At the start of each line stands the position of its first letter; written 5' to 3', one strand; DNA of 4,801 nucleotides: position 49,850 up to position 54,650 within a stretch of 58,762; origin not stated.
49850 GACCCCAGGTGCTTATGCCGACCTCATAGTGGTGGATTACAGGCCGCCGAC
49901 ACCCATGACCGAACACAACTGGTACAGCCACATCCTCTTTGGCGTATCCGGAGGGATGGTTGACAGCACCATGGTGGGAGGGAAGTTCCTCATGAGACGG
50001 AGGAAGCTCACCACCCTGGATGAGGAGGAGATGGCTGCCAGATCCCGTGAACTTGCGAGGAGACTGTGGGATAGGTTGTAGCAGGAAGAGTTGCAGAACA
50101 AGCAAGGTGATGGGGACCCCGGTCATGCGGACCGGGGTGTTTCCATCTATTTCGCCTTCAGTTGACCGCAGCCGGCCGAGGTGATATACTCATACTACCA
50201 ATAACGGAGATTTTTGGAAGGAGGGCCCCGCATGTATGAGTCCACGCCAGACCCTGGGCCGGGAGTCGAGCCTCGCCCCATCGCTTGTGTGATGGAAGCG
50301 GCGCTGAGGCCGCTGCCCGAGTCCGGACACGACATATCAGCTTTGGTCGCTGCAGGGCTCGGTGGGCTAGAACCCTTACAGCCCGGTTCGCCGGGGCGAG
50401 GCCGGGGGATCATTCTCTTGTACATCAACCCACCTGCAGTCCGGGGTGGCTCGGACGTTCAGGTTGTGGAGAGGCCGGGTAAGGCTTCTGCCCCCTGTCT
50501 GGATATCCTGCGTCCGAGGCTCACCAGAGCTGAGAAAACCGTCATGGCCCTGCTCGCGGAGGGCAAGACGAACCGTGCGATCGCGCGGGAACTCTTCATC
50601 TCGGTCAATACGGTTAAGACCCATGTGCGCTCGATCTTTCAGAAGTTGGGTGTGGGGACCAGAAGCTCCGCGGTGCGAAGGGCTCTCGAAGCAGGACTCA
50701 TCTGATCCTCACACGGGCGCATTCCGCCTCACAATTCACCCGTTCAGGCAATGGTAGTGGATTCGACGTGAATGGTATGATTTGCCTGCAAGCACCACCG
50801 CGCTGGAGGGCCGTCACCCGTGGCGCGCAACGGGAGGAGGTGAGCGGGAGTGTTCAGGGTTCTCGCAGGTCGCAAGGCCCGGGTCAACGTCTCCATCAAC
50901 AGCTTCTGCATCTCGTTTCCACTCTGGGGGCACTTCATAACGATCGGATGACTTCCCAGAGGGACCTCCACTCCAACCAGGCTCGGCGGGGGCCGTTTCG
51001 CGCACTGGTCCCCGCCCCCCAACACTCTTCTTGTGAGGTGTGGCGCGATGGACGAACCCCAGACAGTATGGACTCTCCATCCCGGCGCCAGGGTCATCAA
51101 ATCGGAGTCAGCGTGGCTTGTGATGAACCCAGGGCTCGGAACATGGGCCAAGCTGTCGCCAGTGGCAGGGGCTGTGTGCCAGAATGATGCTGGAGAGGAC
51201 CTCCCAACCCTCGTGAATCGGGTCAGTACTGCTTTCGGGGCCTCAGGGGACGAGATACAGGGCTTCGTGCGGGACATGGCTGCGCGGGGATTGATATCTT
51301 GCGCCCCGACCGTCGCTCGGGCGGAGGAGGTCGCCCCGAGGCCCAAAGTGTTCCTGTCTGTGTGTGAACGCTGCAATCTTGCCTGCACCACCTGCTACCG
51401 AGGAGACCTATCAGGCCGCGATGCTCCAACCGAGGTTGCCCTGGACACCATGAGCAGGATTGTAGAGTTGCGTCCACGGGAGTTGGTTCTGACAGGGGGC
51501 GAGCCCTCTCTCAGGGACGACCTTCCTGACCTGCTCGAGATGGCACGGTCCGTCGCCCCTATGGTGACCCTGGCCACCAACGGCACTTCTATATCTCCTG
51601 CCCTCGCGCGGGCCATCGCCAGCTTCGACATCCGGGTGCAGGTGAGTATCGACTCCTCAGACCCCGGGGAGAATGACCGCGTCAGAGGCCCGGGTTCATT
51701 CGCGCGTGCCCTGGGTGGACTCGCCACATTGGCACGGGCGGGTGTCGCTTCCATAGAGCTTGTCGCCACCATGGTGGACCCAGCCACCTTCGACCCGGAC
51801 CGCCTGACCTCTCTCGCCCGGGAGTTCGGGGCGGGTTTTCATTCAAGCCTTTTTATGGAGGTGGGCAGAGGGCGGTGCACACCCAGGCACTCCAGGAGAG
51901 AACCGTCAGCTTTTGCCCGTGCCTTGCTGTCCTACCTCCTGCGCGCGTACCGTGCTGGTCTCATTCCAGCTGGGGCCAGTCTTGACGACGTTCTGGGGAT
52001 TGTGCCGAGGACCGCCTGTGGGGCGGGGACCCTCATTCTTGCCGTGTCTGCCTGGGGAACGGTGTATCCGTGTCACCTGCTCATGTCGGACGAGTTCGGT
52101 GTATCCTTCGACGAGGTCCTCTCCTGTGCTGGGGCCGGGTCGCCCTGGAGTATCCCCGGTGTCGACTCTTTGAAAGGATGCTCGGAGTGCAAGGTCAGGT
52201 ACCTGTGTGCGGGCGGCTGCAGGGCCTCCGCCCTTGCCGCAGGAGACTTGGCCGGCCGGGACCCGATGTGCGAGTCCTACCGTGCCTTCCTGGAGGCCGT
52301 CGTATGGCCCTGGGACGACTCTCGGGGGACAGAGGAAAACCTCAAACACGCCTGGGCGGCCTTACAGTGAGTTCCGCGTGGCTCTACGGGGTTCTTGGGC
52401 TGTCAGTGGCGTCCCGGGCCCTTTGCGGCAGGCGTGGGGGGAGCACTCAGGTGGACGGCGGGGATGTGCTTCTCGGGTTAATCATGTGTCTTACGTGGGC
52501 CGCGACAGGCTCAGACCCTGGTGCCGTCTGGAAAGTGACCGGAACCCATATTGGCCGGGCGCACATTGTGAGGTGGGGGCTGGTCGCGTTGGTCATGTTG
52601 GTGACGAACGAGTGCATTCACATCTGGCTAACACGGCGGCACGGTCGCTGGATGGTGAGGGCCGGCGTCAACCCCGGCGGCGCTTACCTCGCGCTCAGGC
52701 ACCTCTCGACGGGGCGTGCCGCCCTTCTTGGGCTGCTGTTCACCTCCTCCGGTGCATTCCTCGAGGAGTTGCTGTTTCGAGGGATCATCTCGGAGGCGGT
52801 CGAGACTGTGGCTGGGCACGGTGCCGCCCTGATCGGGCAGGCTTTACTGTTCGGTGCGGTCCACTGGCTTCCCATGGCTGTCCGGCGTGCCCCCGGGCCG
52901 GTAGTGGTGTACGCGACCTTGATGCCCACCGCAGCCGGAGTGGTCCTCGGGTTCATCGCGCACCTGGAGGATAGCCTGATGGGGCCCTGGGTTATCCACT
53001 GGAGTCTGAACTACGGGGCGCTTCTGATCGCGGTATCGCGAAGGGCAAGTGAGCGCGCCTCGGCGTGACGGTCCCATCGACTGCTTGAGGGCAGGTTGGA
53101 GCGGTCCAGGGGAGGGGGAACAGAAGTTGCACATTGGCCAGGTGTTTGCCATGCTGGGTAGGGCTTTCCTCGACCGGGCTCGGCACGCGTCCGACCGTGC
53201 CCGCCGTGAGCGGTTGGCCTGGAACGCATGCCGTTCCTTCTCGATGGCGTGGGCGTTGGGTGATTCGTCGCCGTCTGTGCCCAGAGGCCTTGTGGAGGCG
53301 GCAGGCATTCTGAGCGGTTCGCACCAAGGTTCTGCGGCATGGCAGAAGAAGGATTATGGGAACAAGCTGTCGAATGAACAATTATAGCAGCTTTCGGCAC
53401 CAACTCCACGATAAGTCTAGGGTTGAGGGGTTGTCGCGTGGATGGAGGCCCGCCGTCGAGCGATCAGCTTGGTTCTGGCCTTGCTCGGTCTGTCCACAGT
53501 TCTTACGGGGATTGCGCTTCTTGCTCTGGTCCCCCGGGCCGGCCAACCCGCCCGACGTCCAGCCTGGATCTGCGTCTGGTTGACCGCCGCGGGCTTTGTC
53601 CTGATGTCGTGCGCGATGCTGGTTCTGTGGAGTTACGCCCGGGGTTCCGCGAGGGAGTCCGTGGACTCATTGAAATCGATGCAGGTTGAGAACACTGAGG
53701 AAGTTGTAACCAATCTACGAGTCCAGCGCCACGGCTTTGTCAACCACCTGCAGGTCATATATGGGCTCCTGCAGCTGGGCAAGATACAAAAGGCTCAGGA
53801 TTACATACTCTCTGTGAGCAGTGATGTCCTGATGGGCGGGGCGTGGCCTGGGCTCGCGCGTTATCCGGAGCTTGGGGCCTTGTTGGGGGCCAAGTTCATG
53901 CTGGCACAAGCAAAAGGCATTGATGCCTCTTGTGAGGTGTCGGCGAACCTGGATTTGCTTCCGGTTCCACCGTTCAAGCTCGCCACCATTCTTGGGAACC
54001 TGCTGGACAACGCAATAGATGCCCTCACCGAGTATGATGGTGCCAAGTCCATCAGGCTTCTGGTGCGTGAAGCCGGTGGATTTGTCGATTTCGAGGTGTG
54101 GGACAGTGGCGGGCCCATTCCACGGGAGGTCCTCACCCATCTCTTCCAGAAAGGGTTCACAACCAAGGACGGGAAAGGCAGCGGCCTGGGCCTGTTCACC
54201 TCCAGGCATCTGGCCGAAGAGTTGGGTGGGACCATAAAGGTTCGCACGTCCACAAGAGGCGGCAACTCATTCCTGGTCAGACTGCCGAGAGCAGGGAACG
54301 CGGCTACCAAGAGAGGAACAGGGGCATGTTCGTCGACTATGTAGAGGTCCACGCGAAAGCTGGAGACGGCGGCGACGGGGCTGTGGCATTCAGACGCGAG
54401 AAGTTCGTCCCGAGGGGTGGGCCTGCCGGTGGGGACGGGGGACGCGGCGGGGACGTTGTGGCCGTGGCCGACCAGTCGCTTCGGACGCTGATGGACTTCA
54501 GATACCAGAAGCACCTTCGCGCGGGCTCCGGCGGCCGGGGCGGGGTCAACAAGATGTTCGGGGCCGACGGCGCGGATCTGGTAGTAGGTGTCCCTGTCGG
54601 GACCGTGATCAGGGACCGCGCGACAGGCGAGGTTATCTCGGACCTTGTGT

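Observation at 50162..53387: Compact uncharacterised RiPP-like cluster: LuxR-type regulator, small ORF, RRE-radical SAM/SPASM maturase, CPBP intramembrane protease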

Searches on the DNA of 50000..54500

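Call 41: search_rna_families(source=window, start=50000, end=54500, threshold=evalue, max_evalue=1)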
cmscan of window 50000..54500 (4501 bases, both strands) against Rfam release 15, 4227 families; matches with E-value up to 1: 2.
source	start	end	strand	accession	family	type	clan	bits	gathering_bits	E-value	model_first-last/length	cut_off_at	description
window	50108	50167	-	RF00116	C0465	Gene; sRNA;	-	24.9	40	0.26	1-78/78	no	C0465 RNA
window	54091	54229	-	RF01881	Xist_exon4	Gene; lncRNA;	-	19.5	100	0.56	1-126/126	no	X-chromosome inactivation gene exon 4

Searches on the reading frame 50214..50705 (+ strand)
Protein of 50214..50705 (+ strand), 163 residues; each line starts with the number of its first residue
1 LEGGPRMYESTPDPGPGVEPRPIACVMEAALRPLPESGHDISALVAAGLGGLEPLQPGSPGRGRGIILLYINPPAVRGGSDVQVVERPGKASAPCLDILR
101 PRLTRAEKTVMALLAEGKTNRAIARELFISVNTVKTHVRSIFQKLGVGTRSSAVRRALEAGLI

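Call 3: search_protein_families(library=pfam, proteins=[window:50214-50705:+], max_evalue=0.01)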
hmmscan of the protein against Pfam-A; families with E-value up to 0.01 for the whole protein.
window:50214-50705:+ (163 aa): 7 families
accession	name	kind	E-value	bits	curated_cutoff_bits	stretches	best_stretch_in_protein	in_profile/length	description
PF00196.25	GerE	-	1e-18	67.1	23.5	1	103-157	3-57/57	Bacterial regulatory proteins, luxR family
PF13556.12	HTH_30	-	1.2e-05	25.5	27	1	108-162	3-57/59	PucR C-terminal helix-turn-helix domain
PF08281.18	Sigma70_r4_2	-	0.0001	22.3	25.7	1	102-139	10-48/54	Sigma-70, region 4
PF13384.12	HTH_23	-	0.0002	21.5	24.6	1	105-143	7-42/50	Homeodomain-like domain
PF13936.12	HTH_38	-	0.00032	20.8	27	1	109-139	12-42/44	Helix-turn-helix domain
PF13412.12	HTH_24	-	0.0016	18.4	21.9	1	117-139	17-39/48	Winged helix-turn-helix DNA-binding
PF02796.21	HTH_7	-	0.0056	17.2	23.8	0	101-135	3-39/45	Helix-turn-helix domain of resolvase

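Call 4: search_protein_families(library=ncbifam, proteins=[window:50214-50705:+], max_evalue=0.01)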
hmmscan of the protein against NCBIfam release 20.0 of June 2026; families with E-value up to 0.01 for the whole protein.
window:50214-50705:+ (163 aa): 27 families (the best 25 are shown)
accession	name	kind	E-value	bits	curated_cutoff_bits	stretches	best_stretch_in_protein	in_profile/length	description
NF047785.1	respo_reg_MadR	equivalog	4.3e-15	55.6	300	1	100-163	146-209/209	MadR family response regulator transcription factor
NF052445.1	RespRegMctR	equivalog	3.3e-13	49.5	300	1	102-162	144-204/205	two-component system response regulator MctR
TIGR03020.2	EpsA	equivalog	1.3e-12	47.9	170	1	100-157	188-245/247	XrtB/PEP-CTERM-associated transcriptional regulator EpsA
NF003420.0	PRK04841.1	equivalog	1.9e-12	46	537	1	102-157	838-893/903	HTH-type transcriptional regulator MalT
NF007505.1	PRK10100.1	equivalog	2.8e-12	46.7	250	1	102-157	144-199/204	biofilm master transcriptional regulator CsgD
TIGR03541.1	reg_near_HchA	equivalog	2.2e-10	40.4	215.6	1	102-162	171-231/232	PA1136 family autoinducer-binding transcriptional regulator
NF007935.0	PRK10651.1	equivalog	1.3e-09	37.5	250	1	102-153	155-206/216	two-component system response regulator NarL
NF041830.1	RR_TF_ErdR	exception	2.4e-09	37.2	390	1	83-153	135-201/213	response regulator transcription factor ErdR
NF011896.0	PRK15369.1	equivalog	3.5e-09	36.6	242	1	101-148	148-195/211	two component system response regulator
NF052366.1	photon_PedR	equivalog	9e-09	35.4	120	1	103-162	3-62/74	photosynthetic electron transport-dependent transcriptional regulator PedR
NF041673.1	transregRamA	equivalog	1.3e-07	31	500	1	102-161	218-277/280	acetate metabolism transcriptional regulator RamA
NF050132.1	TransRegAbsR2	equivalog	3.6e-07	29.3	850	1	87-152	514-580/582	LuxR family transcriptional regulator AbsR2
NF007708.0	PRK10403.1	equivalog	4.4e-07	29.6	343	1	103-154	154-205/215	nitrate/nitrite response regulator protein NarP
NF041232.1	BagY_FevT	exception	5.2e-07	28.8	700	1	79-155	273-349/367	LuxR family transcriptional regulator BagY/FevT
NF006900.1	PRK09390.1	equivalog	3.9e-06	26.5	255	1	102-161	142-201/203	response regulator FixJ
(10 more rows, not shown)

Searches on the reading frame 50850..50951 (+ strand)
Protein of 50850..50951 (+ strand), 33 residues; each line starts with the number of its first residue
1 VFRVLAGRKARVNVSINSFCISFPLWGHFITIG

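Call 3: search_protein_families(library=pfam, proteins=[window:50850-50951:+], max_evalue=0.01)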
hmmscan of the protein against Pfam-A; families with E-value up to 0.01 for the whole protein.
window:50850-50951:+ (33 aa): 0 families

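Call 4: search_protein_families(library=ncbifam, proteins=[window:50850-50951:+], max_evalue=0.01)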
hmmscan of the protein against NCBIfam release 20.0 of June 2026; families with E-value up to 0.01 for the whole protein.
window:50850-50951:+ (33 aa): 0 families

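Call 90: list_cluster_members(proteins=[window:50850-50948:+, window:51033-52367:+, window:51048-52367:+, window:52367-53065:+, window:50232-50702:+, P0251])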
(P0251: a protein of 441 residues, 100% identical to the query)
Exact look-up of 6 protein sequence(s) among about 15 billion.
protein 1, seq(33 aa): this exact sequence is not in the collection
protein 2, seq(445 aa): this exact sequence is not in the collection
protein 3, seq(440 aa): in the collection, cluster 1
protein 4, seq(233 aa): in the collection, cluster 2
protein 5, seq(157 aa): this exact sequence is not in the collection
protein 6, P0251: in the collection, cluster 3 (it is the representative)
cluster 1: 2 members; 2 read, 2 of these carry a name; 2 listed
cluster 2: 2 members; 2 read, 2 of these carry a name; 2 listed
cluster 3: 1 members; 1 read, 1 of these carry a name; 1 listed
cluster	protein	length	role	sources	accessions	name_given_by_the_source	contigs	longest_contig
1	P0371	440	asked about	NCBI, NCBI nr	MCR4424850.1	MAG: radical SAM protein [Firmicutes bacterium] | radical SAM protein [Bacillota bacterium]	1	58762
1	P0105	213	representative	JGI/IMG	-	radical SAM protein with 4Fe4S-binding SPASM domain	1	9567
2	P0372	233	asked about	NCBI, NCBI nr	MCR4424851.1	MAG: CPBP family intramembrane metalloprotease [Firmicutes bacterium] | CPBP family intramembrane metalloprotease [Bacillota bacterium]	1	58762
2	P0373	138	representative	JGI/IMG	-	membrane protease YdiL (CAAX protease family)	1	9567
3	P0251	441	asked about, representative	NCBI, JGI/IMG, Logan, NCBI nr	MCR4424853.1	MAG: GTPase ObgE [Firmicutes bacterium] | GTP-binding protein | GTPase ObgE [Bacillota bacterium]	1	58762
